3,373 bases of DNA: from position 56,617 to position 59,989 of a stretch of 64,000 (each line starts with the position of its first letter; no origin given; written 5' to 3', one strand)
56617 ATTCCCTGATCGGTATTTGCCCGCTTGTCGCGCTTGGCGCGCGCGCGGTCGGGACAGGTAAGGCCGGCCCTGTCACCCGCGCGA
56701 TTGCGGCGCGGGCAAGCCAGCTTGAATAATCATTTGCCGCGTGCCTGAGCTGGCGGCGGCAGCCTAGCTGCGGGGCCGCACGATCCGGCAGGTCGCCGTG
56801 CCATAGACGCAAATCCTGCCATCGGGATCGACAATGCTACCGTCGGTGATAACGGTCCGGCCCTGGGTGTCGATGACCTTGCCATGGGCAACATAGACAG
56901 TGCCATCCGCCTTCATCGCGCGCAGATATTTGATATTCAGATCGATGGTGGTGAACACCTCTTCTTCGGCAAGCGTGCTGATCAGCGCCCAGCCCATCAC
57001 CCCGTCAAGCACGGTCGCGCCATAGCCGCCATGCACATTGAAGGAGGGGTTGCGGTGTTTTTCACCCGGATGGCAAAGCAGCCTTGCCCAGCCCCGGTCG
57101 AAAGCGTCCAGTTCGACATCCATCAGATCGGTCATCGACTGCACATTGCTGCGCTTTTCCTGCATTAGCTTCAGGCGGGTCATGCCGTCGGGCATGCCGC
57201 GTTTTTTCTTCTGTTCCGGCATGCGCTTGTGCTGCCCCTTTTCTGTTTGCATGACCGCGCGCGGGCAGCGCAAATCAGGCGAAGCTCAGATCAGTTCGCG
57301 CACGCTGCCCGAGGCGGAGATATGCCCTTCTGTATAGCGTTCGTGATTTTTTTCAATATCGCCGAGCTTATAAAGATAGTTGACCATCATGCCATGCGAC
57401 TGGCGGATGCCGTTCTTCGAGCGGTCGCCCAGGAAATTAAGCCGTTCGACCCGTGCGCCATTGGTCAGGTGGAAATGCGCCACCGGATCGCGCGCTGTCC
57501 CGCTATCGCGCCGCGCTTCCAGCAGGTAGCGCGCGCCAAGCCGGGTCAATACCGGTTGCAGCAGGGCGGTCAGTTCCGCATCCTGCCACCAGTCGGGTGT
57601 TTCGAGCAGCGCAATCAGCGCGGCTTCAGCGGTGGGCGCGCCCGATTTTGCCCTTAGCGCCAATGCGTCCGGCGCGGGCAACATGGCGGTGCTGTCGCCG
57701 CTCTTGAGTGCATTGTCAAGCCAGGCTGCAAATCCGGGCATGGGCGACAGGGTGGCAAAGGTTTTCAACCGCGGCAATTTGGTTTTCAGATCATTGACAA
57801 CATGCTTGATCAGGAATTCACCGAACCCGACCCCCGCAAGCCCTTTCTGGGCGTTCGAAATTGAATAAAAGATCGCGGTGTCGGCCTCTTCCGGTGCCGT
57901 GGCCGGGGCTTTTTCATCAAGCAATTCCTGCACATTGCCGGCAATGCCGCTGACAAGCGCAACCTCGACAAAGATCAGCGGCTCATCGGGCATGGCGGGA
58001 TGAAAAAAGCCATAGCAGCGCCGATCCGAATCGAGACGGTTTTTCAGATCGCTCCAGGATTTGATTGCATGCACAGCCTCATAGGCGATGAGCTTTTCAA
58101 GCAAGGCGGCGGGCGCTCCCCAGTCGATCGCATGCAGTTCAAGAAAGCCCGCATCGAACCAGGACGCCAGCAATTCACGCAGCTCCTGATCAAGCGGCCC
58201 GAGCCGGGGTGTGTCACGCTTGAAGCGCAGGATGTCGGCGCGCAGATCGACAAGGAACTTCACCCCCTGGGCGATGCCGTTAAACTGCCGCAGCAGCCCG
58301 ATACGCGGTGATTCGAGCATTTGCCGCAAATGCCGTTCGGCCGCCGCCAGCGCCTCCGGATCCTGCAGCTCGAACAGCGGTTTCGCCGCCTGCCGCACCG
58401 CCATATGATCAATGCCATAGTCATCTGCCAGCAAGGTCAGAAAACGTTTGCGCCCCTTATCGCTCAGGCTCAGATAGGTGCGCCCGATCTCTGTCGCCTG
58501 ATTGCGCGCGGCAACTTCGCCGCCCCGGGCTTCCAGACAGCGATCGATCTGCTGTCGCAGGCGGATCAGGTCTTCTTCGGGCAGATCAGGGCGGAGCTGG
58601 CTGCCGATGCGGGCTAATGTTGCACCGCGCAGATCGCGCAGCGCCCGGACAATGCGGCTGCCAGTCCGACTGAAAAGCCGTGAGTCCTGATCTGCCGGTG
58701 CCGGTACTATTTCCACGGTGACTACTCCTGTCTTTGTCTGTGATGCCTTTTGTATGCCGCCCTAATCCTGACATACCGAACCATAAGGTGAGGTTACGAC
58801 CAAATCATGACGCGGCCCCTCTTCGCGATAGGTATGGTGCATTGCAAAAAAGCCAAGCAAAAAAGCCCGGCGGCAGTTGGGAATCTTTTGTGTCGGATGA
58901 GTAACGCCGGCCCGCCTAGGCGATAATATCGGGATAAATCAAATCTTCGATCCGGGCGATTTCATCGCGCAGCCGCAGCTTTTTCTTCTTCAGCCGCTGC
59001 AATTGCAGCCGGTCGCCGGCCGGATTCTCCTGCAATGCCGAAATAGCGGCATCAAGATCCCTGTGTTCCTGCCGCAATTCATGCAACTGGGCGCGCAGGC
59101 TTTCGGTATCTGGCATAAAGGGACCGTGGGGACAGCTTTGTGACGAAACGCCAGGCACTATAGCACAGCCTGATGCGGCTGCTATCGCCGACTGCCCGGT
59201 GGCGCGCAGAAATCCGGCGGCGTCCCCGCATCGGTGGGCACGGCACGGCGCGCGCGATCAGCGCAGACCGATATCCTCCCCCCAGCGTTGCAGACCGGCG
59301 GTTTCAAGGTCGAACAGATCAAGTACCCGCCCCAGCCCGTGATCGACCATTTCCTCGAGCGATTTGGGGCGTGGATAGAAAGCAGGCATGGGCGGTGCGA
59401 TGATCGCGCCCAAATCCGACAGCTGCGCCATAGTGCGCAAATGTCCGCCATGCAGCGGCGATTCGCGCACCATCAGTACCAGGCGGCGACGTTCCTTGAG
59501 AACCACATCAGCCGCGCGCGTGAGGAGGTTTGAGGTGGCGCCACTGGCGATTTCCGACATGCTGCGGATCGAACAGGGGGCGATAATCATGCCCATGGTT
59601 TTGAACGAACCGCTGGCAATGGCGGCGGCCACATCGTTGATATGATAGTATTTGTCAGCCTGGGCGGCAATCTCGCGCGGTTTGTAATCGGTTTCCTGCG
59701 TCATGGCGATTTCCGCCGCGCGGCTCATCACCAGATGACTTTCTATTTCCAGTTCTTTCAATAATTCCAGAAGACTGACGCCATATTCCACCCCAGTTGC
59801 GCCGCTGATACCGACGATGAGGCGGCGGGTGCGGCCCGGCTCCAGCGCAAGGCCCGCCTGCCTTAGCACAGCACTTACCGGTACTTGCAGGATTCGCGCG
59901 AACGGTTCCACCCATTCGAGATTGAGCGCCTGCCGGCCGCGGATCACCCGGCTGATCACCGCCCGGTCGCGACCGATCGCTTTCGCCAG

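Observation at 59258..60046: Phage-repressor-like HTH fused in frame to an intact UbiX flavin prenyltransferase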

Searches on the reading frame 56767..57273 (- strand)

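Call 49: search_protein_families(library=pfam, proteins=[window:56767-57273:-], max_evalue=0.001)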
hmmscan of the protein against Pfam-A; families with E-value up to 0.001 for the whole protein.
window:56767-57273:- (169 aa): 1 family
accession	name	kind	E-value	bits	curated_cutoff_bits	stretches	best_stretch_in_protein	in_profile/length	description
PF03061.28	4HBT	-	1.3e-08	35.5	20.6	1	79-155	3-78/79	Thioesterase superfamily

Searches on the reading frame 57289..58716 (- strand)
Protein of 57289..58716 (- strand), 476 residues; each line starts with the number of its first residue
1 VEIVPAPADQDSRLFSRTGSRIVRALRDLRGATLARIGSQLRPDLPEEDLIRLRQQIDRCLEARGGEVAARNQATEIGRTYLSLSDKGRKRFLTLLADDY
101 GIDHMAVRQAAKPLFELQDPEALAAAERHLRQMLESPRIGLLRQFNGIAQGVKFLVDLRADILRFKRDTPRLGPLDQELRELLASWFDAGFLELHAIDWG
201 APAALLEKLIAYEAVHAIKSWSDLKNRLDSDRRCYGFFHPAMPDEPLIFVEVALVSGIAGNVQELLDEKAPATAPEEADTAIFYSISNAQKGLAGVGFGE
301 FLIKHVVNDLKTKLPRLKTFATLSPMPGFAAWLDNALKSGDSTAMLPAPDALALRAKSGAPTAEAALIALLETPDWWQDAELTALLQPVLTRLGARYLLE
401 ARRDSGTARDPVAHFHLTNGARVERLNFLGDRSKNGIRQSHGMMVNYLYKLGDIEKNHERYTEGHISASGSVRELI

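Call 49: search_protein_families(library=pfam, proteins=[window:57289-58716:-], max_evalue=0.001)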
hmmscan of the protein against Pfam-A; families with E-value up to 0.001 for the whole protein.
window:57289-58716:- (476 aa): 2 families
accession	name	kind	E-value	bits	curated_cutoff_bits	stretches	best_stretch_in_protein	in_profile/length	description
PF05292.17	MCD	-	4.6e-105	351.2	23.2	1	190-450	1-253/253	Malonyl-CoA decarboxylase C-terminal domain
PF17408.7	MCD_N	-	1.3e-21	76.9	22.4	1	100-187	1-85/85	Malonyl-CoA decarboxylase N-terminal domain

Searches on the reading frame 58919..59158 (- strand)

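Call 49: search_protein_families(library=pfam, proteins=[window:58919-59158:-], max_evalue=0.001)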
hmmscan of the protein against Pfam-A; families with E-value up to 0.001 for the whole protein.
window:58919-59158:- (80 aa): 1 family
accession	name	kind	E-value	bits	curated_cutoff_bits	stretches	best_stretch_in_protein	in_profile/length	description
PF04325.18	DUF465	-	3.3e-17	62.6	25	1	25-71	1-48/48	Protein of unknown function (DUF465)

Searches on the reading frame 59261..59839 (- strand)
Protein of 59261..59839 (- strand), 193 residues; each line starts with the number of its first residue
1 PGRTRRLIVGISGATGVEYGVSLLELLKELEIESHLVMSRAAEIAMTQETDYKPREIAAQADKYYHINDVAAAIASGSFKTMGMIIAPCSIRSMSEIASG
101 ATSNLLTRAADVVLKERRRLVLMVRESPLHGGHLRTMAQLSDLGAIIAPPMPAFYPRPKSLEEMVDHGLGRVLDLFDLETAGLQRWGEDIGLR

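Call 62: search_solved_structures(query=window:59261-59839:-, show_alignments=5, max_evalue=1e-42)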
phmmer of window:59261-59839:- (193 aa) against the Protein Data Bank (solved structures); distinct sequences matched with E-value up to 1e-42: 4.
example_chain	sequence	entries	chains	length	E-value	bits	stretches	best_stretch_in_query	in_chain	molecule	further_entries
6qlg_C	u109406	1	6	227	5.2e-58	199.3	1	3-187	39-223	Flavin prenyltransferase PAD1, mitochondrial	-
6m8t_A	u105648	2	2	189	4.2e-52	180.1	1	5-187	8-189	Flavin prenyltransferase UbiX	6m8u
1sbz_A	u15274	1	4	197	3.1e-49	170.8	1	6-186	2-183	Probable aromatic acid decarboxylase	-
6m8v_A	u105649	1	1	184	2.1e-44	155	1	6-187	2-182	Flavin prenyltransferase UbiX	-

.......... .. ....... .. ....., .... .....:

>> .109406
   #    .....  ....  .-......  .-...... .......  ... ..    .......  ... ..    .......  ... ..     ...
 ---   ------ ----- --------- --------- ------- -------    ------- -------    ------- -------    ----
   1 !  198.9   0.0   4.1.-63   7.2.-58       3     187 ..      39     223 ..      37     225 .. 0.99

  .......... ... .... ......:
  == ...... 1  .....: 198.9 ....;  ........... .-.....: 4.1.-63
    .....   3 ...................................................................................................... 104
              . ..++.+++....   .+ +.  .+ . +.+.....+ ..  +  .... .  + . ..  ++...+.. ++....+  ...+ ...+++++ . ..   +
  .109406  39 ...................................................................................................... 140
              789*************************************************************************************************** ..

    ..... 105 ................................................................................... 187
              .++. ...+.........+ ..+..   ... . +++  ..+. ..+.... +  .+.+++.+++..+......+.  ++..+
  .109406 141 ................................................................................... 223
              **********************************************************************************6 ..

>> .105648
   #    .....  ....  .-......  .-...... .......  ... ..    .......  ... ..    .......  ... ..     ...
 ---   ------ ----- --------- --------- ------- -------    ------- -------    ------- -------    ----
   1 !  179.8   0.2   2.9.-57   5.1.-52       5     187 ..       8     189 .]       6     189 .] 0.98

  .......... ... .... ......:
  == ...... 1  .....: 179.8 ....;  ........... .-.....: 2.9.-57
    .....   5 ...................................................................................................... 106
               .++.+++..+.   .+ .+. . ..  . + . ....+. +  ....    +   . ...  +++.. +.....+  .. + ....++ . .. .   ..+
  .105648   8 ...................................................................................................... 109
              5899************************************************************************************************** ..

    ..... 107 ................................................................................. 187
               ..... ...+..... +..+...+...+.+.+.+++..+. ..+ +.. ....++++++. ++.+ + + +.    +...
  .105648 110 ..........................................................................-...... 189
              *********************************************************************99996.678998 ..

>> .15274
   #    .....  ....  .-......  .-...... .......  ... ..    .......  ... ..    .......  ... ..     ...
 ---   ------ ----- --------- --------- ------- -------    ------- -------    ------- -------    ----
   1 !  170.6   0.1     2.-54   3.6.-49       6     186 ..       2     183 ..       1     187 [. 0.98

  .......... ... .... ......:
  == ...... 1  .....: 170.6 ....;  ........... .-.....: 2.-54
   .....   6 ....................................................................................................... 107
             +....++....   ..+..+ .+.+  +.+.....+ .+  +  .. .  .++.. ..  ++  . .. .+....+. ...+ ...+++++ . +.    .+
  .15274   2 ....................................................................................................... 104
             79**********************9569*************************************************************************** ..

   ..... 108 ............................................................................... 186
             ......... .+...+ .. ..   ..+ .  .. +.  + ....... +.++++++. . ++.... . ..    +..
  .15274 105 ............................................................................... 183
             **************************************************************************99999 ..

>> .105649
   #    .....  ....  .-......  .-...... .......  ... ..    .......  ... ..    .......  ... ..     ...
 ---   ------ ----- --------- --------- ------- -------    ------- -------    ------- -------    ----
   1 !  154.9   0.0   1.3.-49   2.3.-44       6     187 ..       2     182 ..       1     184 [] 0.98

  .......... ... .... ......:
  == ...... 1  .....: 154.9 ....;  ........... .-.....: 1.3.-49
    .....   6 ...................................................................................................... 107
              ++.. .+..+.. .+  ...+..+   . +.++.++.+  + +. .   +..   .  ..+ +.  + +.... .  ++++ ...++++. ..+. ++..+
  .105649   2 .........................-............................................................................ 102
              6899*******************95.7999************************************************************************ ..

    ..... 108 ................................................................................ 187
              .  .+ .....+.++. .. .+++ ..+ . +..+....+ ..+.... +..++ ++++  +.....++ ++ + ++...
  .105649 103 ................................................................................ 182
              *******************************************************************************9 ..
